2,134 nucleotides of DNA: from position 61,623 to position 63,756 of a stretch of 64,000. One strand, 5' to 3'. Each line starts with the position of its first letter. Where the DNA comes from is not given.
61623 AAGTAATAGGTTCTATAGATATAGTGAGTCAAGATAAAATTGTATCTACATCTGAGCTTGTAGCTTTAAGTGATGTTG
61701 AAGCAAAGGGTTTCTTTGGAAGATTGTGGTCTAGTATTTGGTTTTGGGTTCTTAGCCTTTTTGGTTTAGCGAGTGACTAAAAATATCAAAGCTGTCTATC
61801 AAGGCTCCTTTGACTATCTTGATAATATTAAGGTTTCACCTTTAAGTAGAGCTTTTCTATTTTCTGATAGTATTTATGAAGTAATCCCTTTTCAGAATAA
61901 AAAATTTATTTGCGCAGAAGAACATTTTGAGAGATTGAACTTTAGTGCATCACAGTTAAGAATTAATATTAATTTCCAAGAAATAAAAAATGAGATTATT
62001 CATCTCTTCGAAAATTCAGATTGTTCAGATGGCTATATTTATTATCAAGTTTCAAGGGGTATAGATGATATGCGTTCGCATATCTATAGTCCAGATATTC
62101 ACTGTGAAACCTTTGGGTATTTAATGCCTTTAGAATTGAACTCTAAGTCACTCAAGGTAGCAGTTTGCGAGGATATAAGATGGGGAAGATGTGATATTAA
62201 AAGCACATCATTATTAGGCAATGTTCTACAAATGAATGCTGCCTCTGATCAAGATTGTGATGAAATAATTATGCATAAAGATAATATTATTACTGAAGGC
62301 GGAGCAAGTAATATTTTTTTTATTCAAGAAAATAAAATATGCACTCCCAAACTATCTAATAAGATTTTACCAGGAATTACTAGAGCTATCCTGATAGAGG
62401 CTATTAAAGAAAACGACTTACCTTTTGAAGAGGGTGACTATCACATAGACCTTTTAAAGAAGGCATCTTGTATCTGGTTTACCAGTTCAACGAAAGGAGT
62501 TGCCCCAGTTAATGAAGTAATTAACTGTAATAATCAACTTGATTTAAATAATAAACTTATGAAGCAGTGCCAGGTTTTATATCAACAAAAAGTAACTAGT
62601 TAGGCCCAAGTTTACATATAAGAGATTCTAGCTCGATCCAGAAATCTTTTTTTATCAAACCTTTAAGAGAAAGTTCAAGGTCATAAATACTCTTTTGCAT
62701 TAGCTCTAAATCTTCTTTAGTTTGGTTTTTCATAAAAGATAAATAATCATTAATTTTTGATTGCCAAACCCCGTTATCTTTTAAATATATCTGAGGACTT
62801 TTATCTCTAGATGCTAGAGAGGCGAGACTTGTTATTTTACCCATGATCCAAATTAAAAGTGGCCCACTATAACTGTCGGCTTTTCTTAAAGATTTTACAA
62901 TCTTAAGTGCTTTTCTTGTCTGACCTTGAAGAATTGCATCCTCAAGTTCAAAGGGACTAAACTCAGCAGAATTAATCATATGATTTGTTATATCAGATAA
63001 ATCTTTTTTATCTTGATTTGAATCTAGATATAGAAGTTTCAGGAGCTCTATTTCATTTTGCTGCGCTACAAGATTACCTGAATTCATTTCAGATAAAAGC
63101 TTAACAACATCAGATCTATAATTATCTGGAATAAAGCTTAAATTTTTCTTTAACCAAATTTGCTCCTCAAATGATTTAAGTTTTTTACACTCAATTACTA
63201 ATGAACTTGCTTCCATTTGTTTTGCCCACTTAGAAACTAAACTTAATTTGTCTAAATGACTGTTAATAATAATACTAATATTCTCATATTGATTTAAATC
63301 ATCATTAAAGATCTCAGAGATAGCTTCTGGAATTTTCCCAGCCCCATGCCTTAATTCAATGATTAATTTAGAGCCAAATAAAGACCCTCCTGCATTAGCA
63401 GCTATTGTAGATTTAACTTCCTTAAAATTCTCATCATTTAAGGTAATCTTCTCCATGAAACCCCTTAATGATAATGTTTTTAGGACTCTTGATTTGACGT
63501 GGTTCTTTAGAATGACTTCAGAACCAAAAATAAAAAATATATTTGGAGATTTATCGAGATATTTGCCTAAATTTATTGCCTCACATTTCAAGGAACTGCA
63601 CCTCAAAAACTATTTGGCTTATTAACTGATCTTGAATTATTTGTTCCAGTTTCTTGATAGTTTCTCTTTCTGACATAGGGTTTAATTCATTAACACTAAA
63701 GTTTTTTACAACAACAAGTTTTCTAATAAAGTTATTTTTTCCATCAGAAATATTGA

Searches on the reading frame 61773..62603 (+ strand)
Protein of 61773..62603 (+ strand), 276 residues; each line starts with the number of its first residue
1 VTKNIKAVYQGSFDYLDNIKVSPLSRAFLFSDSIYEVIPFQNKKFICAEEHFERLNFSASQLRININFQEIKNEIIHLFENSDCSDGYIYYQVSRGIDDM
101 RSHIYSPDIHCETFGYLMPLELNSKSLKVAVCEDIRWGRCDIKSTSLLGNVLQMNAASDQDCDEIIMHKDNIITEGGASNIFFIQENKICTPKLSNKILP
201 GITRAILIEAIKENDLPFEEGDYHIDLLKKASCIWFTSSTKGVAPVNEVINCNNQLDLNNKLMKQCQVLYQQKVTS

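Call 14: search_protein_families(library=pfam, proteins=[window:61773-62603:+], max_evalue=0.00001)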
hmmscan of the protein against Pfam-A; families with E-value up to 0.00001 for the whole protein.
window:61773-62603:+ (276 aa): 1 family
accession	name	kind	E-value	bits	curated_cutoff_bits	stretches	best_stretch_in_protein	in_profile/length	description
PF01063.24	Aminotran_4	-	1.8e-45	156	28.5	1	34-249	2-223/223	Amino-transferase class IV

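Call 71: find_encoding_contigs(protein=window:61773-62603:+, flank=10000, max_places=2)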
Protein window:61773-62603:+ (276 aa): 24 contigs read that carry it; 1 place shown.
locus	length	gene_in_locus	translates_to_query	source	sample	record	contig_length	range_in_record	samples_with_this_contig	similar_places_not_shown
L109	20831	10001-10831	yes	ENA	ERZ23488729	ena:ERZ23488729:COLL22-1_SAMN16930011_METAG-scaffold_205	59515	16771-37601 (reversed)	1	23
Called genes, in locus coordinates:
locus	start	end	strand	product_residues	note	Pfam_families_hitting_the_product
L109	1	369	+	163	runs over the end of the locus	PF10003:DUF2244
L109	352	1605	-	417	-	PF00365:PFK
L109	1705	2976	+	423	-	PF01225:Mur_ligase, PF08245:Mur_ligase_M, PF02875:Mur_ligase_C (weak)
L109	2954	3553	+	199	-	PF02190:LON_substr_bdg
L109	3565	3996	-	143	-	-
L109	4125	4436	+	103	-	PF02410:RsfS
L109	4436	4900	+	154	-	PF02590:SPOUT_MTase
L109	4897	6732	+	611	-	PF03717:PBP_dimer, PF00905:Transpeptidase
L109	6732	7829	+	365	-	PF01098:FTSW_RODA_SPOVE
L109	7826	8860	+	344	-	PF13406:SLT_2, PF01476:LysM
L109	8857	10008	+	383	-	PF00768:Peptidase_S11, PF13354:Beta-lactamase2, PF07943:PBP5_C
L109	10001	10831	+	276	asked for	PF01063:Aminotran_4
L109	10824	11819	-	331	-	-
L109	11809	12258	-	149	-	-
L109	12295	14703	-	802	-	PF00133:tRNA-synt_1, PF01406:tRNA-synt_1e (faint), PF09334:tRNA-synt_1g, PF13603:tRNA-synt_1_2, PF00133:tRNA-synt_1, PF09334:tRNA-synt_1g, PF08264:Anticodon_1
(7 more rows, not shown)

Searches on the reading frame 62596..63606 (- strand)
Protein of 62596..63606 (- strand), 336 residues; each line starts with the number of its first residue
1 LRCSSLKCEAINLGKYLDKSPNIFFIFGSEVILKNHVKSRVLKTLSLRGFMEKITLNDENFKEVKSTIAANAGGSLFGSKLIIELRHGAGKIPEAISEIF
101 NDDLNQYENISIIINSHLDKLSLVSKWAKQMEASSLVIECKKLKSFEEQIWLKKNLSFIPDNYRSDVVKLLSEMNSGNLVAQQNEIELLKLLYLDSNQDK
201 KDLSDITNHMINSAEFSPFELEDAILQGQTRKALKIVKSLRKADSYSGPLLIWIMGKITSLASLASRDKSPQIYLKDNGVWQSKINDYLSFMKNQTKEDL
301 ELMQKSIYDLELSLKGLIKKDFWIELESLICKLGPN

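Call 14: search_protein_families(library=pfam, proteins=[window:62596-63606:-], max_evalue=0.00001)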
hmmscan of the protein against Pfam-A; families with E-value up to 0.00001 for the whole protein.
window:62596-63606:- (336 aa): 0 families

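Call 24: search_protein_families(library=ncbifam, proteins=[window:62596-63606:-], max_evalue=0.00001)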
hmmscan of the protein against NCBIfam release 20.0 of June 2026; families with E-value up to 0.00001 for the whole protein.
window:62596-63606:- (336 aa): 1 family
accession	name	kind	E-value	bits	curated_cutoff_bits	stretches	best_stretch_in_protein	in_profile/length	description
TIGR01128.2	holA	equivalog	4e-32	111.8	80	1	23-333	1-316/316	DNA polymerase III subunit delta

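Call 53: find_encoding_contigs(protein=window:62596-63606:-, flank=10000, max_places=4)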
Protein window:62596-63606:- (336 aa): no gene with exactly this product is on record in the collection.
